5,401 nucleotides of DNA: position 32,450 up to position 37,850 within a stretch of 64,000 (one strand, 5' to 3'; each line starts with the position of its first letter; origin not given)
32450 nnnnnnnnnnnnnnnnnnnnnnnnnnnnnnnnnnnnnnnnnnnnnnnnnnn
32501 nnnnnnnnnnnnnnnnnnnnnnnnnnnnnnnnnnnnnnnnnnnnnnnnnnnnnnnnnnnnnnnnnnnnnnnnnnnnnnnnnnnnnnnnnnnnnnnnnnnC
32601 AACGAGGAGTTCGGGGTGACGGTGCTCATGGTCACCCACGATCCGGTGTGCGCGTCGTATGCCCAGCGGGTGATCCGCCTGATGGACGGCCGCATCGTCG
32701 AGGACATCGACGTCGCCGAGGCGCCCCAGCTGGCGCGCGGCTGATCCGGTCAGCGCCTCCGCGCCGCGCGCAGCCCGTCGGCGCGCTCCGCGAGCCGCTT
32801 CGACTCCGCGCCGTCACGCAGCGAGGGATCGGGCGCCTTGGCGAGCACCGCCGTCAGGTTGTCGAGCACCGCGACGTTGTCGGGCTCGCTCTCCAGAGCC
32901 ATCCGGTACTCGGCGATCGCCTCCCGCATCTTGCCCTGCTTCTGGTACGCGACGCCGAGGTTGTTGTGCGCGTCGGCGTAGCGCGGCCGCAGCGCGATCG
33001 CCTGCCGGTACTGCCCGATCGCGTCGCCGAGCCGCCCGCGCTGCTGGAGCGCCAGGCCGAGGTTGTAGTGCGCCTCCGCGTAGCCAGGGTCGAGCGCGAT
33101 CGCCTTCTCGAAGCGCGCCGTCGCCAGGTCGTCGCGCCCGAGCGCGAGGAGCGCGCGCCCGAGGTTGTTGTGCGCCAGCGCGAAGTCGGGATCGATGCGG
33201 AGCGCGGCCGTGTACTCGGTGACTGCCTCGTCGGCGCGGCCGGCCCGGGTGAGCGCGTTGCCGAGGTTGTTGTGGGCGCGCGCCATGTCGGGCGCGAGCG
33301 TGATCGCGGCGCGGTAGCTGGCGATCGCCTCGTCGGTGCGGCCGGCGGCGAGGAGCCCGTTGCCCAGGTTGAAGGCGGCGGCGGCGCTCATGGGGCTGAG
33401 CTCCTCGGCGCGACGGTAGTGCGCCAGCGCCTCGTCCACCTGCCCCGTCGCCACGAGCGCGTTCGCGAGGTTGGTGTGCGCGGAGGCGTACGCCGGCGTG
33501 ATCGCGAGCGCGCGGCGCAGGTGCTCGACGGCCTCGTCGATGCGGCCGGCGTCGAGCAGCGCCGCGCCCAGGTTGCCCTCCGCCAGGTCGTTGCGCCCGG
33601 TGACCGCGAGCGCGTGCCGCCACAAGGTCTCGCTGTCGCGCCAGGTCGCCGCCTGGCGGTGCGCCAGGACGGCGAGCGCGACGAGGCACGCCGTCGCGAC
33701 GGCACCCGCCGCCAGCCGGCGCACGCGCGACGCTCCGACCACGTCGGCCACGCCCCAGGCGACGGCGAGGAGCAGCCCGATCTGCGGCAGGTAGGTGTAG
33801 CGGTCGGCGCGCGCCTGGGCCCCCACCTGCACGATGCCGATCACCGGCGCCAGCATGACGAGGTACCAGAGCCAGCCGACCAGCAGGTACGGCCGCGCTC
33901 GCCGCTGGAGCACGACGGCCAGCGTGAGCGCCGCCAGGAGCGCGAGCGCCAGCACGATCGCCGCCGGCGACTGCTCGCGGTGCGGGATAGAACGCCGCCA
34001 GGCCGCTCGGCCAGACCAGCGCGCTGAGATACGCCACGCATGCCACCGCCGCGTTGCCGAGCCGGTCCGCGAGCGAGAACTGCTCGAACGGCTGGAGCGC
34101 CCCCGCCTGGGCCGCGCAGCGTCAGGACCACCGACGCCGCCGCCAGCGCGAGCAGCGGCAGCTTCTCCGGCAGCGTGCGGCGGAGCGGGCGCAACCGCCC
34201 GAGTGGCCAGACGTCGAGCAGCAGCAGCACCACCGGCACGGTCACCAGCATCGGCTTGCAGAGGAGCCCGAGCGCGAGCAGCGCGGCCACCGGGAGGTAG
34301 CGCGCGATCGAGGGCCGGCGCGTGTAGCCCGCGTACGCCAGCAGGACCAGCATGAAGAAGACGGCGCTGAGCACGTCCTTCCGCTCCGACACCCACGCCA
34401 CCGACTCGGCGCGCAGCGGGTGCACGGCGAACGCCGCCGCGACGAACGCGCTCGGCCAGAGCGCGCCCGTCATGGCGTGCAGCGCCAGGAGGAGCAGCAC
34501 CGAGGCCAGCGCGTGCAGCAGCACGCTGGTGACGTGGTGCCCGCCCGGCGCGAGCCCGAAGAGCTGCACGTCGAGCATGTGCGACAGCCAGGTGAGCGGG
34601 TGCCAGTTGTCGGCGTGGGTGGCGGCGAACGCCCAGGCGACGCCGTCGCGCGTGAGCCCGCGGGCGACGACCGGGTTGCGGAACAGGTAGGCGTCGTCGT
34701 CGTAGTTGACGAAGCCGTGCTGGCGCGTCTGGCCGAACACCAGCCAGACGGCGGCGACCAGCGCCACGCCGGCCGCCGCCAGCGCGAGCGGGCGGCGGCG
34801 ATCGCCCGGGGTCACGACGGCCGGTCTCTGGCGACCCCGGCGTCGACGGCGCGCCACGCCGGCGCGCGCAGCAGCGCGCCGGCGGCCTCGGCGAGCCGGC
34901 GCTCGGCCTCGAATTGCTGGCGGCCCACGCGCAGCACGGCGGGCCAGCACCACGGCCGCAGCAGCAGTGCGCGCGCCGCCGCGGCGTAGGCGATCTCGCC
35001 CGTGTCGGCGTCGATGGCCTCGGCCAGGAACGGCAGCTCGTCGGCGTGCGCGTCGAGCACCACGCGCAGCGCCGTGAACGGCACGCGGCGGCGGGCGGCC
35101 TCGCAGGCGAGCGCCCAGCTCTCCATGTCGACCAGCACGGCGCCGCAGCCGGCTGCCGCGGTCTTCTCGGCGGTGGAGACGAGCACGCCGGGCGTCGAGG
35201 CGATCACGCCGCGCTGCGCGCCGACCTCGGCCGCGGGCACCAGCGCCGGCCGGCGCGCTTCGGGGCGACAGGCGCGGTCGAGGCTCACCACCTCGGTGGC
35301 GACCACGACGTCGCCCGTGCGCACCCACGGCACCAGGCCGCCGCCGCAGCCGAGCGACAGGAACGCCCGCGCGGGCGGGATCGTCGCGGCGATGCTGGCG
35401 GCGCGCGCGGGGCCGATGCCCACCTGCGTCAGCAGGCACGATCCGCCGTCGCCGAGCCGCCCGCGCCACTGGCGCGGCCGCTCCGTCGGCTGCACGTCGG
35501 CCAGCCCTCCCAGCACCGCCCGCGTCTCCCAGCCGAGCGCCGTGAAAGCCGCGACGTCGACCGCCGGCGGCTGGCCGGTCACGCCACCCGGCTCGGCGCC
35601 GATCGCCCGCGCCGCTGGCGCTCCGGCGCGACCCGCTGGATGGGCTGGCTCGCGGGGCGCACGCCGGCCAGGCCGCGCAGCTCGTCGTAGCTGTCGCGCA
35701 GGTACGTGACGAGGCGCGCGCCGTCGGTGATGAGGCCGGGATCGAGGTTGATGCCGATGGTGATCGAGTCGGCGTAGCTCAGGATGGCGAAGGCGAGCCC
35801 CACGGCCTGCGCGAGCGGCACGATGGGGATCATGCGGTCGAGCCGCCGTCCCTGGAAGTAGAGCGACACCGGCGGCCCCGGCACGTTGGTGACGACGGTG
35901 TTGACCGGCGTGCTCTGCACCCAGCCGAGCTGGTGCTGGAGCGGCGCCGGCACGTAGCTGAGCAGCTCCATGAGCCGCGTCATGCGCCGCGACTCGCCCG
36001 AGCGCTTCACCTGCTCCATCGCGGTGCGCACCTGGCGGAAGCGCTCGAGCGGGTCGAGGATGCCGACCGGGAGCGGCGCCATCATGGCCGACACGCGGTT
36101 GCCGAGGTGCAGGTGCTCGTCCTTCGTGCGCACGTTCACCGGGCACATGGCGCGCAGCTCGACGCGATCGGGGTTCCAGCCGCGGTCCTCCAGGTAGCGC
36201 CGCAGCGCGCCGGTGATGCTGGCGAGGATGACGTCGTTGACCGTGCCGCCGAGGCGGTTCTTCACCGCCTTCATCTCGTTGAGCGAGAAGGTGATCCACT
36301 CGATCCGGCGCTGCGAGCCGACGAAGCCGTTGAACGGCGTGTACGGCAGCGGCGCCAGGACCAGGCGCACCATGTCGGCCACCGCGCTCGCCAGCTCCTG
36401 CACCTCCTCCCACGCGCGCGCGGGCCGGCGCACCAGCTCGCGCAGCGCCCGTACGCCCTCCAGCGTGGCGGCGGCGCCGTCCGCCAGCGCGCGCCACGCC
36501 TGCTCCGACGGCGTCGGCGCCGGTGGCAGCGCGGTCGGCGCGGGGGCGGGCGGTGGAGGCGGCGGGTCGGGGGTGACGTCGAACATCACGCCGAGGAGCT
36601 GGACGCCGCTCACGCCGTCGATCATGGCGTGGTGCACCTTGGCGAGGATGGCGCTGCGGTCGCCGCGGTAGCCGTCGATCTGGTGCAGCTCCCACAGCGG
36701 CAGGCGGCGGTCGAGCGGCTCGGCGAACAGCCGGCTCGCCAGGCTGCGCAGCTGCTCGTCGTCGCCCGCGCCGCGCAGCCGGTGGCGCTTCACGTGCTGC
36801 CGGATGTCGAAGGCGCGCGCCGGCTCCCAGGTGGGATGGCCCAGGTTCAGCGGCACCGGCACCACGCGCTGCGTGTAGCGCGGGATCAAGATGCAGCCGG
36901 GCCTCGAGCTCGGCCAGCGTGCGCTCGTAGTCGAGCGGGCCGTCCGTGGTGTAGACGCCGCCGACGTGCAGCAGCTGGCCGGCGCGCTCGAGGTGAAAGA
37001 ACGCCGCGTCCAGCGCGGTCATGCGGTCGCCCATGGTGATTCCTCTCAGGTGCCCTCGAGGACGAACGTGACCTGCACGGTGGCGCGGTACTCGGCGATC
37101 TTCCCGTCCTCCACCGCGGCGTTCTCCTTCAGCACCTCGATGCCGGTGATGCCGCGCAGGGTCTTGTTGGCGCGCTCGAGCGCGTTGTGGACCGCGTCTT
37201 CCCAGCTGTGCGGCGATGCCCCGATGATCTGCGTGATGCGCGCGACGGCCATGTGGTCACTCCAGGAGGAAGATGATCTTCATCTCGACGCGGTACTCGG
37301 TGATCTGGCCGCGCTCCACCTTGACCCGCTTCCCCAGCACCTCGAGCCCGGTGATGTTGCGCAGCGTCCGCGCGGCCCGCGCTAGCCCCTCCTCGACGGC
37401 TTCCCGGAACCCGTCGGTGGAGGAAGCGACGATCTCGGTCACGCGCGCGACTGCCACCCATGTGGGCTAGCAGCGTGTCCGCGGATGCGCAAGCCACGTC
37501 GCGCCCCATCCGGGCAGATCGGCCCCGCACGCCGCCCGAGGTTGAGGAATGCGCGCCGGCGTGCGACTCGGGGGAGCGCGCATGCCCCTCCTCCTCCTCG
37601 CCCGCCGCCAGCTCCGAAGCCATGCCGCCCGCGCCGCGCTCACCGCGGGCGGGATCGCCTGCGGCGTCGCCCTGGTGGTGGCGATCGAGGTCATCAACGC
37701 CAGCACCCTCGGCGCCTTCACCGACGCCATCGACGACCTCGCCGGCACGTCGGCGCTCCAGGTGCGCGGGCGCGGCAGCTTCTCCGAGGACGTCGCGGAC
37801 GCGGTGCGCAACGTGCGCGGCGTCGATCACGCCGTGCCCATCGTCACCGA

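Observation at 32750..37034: Translationally coupled operon WS/DGAT -> HpnG/MqnB-like nucleosidase -> TMTC-like GT-C/TPR glycosyltransferase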

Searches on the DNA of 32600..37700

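Call 95: search_rna_families(source=window, start=32600, end=37700, threshold=evalue, max_evalue=1)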
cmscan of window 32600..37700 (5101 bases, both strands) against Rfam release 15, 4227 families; matches with E-value up to 1: 1.
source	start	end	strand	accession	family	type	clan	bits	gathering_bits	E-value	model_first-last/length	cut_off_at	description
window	36707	36769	-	RF03757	mir-6536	Gene; miRNA;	-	22.4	100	0.62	1-81/81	no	mir-6536 microRNA precursor family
